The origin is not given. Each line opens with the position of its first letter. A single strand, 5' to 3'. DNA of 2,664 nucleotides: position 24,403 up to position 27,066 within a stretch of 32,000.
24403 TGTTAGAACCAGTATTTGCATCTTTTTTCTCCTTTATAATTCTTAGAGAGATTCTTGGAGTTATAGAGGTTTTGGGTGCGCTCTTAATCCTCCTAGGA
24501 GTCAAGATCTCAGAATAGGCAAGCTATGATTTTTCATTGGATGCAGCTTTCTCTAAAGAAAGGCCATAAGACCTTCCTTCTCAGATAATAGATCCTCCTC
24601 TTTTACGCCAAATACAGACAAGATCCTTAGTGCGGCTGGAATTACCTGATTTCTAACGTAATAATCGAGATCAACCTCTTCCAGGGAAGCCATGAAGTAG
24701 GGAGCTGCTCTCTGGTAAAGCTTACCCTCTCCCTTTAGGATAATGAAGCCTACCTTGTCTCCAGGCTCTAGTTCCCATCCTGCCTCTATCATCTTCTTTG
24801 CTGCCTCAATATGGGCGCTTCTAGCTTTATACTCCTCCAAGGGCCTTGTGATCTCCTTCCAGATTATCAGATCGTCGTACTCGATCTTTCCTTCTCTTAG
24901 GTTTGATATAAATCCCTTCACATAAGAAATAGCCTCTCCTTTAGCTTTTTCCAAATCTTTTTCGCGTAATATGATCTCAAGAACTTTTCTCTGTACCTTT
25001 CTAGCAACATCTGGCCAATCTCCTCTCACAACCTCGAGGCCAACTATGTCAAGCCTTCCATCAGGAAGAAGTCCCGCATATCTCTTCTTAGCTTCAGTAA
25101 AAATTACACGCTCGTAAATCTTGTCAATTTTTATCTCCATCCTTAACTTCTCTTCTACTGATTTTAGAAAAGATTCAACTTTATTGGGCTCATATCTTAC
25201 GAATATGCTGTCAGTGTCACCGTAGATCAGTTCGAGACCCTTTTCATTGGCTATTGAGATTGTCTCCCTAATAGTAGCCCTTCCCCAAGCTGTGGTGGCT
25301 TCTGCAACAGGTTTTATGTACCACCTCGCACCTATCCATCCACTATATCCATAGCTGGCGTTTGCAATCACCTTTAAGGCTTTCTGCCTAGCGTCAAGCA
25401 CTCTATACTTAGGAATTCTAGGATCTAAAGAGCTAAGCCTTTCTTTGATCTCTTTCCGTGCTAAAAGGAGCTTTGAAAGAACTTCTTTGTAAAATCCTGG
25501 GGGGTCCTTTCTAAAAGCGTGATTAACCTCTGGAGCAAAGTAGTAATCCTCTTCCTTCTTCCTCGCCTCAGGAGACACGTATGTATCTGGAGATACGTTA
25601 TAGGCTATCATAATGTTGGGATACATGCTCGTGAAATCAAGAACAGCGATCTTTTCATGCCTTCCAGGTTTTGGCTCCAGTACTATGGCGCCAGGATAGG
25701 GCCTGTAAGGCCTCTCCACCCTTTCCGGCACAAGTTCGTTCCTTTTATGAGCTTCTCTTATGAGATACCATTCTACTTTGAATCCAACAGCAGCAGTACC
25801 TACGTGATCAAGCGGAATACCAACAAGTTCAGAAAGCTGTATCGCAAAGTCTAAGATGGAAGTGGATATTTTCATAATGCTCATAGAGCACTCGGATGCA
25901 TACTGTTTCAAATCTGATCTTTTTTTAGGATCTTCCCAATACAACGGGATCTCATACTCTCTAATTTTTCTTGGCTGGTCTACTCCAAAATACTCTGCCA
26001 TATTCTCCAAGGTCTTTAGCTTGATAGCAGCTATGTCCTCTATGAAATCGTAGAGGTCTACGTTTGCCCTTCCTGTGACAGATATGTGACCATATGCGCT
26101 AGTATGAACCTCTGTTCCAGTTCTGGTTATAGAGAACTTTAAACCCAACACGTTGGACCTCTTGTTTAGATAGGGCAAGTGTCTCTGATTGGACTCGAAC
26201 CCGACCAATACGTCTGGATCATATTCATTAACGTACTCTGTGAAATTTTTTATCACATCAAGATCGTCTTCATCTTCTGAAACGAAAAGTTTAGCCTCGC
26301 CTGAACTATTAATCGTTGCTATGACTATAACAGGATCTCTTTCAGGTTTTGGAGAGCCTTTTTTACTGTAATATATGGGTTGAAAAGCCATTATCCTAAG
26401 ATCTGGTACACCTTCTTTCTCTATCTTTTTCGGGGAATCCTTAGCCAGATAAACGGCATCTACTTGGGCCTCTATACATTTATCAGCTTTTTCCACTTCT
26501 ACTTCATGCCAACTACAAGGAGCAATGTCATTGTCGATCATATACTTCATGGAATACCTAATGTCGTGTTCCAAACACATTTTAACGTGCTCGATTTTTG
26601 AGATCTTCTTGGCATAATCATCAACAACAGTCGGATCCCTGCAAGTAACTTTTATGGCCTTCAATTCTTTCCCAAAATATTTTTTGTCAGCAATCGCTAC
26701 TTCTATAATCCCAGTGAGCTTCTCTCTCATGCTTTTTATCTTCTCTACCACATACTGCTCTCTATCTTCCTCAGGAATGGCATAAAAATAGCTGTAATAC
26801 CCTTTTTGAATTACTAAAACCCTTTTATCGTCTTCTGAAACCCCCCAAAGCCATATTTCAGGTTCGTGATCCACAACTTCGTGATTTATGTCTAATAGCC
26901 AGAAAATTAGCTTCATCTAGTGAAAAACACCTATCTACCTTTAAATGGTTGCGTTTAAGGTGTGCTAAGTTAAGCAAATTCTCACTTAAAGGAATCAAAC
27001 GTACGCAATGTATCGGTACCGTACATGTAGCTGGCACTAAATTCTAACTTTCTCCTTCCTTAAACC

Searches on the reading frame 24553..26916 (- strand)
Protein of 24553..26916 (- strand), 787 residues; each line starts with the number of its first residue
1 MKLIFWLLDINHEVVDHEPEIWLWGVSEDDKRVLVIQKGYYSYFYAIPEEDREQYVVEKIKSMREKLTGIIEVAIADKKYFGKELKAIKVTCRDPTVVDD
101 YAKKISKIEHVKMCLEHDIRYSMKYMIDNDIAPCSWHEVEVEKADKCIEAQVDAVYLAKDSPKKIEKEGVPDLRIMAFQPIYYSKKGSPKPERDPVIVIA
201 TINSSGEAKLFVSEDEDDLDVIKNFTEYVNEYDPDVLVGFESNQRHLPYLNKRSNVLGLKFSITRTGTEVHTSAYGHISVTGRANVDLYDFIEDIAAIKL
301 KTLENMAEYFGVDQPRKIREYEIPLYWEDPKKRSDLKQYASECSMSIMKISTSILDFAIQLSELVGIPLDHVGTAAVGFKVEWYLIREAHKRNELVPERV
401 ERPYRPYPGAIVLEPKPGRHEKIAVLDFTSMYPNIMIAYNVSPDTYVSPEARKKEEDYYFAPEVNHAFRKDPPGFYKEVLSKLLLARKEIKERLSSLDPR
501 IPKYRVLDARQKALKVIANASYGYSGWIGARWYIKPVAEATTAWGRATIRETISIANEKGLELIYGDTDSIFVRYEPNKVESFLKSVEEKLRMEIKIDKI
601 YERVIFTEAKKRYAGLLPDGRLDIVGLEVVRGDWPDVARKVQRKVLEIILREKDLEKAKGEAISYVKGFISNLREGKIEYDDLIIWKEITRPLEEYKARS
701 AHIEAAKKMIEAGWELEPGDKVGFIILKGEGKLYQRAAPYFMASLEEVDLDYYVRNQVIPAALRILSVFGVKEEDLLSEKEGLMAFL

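Call 94: search_protein_families(library=pfam, proteins=[window:24553-26916:-], max_evalue=0.001)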
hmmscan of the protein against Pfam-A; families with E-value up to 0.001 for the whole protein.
window:24553-26916:- (787 aa): 2 families
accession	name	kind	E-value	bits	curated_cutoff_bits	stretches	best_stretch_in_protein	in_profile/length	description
PF00136.26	DNA_pol_B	-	7.1e-67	226.6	23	1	376-767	10-451/453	DNA polymerase family B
PF03104.25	DNA_pol_B_exo1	-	9.5e-23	81.3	23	1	116-299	5-235/242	DNA polymerase family B, exonuclease domain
